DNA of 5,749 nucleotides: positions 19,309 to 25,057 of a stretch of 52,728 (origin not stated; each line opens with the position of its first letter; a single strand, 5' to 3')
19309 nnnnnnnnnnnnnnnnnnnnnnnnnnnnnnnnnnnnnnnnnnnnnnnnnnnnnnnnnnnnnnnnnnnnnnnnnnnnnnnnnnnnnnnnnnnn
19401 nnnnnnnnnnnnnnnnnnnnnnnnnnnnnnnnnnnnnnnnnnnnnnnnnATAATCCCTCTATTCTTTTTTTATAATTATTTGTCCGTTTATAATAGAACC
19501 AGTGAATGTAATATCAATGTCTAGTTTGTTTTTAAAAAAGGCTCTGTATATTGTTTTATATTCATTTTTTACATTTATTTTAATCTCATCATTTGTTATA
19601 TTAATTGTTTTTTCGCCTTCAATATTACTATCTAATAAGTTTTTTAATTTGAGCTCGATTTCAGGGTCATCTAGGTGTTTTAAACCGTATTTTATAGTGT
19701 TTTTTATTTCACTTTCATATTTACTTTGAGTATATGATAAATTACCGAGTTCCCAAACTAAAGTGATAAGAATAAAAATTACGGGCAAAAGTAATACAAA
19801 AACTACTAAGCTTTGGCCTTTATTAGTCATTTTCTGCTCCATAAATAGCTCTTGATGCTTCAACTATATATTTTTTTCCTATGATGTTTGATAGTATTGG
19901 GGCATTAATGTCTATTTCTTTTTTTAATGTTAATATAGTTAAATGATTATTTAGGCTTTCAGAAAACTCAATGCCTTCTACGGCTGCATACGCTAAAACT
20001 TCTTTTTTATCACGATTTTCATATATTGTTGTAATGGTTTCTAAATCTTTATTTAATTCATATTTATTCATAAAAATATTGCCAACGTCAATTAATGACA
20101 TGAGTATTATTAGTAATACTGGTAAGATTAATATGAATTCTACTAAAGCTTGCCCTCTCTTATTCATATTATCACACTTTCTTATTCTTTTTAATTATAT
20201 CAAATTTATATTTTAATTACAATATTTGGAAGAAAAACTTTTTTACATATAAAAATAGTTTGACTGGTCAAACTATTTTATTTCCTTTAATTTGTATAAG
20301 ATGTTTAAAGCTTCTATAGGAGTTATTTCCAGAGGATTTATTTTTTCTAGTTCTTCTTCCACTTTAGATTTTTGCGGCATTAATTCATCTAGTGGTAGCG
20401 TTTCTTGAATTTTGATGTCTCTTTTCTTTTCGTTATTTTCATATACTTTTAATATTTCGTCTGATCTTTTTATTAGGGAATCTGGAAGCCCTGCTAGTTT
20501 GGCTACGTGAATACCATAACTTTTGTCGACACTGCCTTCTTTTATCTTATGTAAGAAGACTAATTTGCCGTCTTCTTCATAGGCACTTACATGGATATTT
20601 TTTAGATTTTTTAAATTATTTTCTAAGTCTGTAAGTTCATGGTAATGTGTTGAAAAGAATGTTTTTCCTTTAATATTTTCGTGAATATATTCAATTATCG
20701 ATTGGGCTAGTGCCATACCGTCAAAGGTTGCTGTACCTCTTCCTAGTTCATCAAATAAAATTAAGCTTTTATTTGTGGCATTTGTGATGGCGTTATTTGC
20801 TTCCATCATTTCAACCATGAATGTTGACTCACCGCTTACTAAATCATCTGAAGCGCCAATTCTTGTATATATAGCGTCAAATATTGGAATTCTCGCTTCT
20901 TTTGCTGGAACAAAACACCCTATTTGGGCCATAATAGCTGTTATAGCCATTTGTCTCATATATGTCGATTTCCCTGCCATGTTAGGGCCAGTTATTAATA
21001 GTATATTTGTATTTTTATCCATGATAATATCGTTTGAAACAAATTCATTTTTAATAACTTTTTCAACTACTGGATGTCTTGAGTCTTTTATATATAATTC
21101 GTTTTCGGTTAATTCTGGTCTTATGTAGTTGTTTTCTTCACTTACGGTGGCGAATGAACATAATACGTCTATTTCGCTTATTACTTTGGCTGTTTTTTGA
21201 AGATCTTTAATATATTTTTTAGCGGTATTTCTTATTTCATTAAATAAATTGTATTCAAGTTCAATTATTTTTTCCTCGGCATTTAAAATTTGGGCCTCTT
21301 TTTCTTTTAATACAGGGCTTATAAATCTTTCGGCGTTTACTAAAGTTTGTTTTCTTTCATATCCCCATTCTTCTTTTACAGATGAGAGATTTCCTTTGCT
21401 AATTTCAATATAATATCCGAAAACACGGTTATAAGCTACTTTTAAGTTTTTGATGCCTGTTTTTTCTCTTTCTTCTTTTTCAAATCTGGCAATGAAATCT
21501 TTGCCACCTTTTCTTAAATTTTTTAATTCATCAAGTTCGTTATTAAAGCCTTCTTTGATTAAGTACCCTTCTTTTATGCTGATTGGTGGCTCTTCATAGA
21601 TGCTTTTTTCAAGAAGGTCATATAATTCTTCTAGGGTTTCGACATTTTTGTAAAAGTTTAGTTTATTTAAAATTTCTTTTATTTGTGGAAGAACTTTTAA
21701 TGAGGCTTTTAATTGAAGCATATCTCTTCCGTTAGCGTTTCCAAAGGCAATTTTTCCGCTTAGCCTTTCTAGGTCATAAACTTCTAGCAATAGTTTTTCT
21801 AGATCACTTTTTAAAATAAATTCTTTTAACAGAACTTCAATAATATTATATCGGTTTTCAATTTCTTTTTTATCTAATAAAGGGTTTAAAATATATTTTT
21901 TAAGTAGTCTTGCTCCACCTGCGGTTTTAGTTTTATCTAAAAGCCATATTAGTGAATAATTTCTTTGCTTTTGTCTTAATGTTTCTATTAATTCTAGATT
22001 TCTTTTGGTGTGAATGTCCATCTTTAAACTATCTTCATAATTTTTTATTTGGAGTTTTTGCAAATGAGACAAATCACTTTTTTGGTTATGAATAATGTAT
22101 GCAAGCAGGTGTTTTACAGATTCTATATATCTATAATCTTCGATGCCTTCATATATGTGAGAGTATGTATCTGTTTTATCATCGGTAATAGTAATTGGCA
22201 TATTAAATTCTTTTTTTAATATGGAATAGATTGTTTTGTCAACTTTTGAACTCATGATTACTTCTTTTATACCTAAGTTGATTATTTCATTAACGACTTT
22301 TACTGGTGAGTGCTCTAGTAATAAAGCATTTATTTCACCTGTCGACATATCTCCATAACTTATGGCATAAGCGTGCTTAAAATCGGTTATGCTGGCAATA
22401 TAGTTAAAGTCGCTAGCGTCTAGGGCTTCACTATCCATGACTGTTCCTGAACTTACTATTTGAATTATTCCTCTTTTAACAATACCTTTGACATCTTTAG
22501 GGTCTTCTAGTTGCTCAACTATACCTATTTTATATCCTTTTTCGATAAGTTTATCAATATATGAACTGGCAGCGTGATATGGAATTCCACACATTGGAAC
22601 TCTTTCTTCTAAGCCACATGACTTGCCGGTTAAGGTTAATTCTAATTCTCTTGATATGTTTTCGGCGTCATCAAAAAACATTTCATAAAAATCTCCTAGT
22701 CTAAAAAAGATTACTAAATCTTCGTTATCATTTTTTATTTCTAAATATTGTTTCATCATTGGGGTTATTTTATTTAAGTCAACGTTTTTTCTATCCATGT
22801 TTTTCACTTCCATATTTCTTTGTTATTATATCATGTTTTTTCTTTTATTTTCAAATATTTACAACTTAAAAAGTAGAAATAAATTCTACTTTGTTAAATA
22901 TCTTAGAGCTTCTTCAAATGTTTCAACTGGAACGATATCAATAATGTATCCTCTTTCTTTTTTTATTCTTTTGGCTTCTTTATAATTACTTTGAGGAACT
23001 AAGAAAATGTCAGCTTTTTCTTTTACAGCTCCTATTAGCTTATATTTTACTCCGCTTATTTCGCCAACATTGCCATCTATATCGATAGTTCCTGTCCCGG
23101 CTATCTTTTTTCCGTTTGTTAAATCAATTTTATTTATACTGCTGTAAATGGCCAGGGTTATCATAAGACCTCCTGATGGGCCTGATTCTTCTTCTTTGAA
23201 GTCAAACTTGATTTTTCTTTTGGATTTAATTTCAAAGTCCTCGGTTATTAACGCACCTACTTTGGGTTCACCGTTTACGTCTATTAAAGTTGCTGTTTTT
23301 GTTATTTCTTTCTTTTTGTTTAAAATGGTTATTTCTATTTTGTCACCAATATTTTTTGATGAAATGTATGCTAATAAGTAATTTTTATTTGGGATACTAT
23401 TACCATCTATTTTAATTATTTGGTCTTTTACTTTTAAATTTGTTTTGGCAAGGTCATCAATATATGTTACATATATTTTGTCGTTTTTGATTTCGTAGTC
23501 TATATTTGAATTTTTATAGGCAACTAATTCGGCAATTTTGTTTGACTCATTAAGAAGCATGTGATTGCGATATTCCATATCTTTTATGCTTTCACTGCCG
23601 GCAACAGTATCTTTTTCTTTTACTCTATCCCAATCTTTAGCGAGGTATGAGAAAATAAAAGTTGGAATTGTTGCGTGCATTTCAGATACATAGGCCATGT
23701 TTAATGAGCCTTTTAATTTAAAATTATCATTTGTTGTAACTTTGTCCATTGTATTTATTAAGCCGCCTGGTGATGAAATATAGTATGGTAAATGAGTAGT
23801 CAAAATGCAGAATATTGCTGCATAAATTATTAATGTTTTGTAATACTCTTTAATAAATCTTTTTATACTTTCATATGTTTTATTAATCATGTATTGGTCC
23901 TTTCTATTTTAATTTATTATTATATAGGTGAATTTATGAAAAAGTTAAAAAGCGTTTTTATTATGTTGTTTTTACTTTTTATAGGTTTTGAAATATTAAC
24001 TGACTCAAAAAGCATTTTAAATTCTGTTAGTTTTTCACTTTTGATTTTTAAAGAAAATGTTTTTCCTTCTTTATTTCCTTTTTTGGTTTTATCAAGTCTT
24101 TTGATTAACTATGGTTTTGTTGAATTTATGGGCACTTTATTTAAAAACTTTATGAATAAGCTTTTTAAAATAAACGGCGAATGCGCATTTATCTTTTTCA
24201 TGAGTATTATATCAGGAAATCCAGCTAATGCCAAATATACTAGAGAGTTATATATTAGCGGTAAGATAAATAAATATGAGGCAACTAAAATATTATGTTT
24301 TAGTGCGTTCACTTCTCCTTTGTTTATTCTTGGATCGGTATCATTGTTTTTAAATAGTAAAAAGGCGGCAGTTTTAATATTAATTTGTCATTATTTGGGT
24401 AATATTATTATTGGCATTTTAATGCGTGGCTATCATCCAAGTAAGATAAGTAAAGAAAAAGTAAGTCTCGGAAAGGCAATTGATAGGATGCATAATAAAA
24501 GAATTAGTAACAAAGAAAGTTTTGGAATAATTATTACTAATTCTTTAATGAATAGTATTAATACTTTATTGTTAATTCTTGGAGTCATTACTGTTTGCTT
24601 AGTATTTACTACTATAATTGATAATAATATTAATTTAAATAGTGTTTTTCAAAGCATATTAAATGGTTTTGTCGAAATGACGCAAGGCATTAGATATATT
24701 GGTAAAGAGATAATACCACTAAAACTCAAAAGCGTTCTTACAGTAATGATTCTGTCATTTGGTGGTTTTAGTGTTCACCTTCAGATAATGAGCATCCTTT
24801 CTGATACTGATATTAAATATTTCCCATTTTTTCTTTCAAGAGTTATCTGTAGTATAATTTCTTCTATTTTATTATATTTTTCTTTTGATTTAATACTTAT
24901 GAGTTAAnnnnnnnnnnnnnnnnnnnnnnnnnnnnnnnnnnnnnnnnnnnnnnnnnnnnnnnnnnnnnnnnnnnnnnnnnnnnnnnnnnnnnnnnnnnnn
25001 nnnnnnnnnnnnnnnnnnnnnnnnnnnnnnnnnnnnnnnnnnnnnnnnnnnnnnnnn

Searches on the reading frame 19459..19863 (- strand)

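Call 8: search_protein_families(library=pfam, proteins=[window:19459-19863:-], max_evalue=0.01)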
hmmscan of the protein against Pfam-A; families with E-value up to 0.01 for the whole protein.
window:19459-19863:- (134 aa): 1 family
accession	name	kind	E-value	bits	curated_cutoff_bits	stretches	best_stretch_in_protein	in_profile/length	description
PF07811.17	TadE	-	0.00016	22.2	22.9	1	16-48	1-33/43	TadE-like protein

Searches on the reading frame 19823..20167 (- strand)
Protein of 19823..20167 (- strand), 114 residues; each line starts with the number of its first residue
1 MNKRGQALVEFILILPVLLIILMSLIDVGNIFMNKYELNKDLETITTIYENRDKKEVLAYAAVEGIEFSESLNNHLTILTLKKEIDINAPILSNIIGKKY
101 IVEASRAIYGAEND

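Call 8: search_protein_families(library=pfam, proteins=[window:19823-20167:-], max_evalue=0.01)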
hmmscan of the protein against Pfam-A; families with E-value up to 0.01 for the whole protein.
window:19823-20167:- (114 aa): 1 family
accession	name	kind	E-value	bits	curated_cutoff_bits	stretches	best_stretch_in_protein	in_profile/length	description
PF07811.17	TadE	-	1.3e-09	38.5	22.9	1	5-38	1-34/43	TadE-like protein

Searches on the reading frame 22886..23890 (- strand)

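Call 3: search_protein_families(library=pfam, proteins=[window:22886-23890:-], max_evalue=0.1)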
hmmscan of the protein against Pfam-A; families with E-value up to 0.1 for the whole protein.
window:22886-23890:- (334 aa): 4 families
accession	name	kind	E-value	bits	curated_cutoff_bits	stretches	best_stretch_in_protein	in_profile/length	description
PF05362.19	Lon_C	-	2.1e-11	44.2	21.1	1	236-331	108-201/205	Lon protease (S16) C-terminal proteolytic domain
PF13180.12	PDZ_2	-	8.5e-07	29.6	27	1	136-199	11-77/80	PDZ domain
PF13541.12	ChlI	-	0.0014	19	27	1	236-302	57-121/121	Subunit ChlI of Mg-chelatase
PF00595.29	PDZ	-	0.0015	19.3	23.2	1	148-190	38-81/81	PDZ domain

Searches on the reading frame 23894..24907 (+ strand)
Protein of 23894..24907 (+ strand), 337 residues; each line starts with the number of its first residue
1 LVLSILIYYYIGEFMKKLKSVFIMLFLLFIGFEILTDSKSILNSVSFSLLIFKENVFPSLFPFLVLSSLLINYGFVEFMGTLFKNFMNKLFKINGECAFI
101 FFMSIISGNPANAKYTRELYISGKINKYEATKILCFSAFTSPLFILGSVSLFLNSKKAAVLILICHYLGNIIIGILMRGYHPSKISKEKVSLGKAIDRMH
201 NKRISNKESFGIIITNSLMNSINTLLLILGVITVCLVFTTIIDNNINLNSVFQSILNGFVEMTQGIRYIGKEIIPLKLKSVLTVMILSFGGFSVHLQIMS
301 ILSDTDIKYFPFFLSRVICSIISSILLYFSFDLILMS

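Call 3: search_protein_families(library=pfam, proteins=[window:23894-24907:+], max_evalue=0.1)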
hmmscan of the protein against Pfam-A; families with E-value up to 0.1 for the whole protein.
window:23894-24907:+ (337 aa): 1 family
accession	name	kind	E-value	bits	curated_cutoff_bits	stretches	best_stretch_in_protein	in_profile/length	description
PF07670.19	Gate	-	1.8e-09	38.4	29.6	1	55-144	3-91/104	Nucleoside recognition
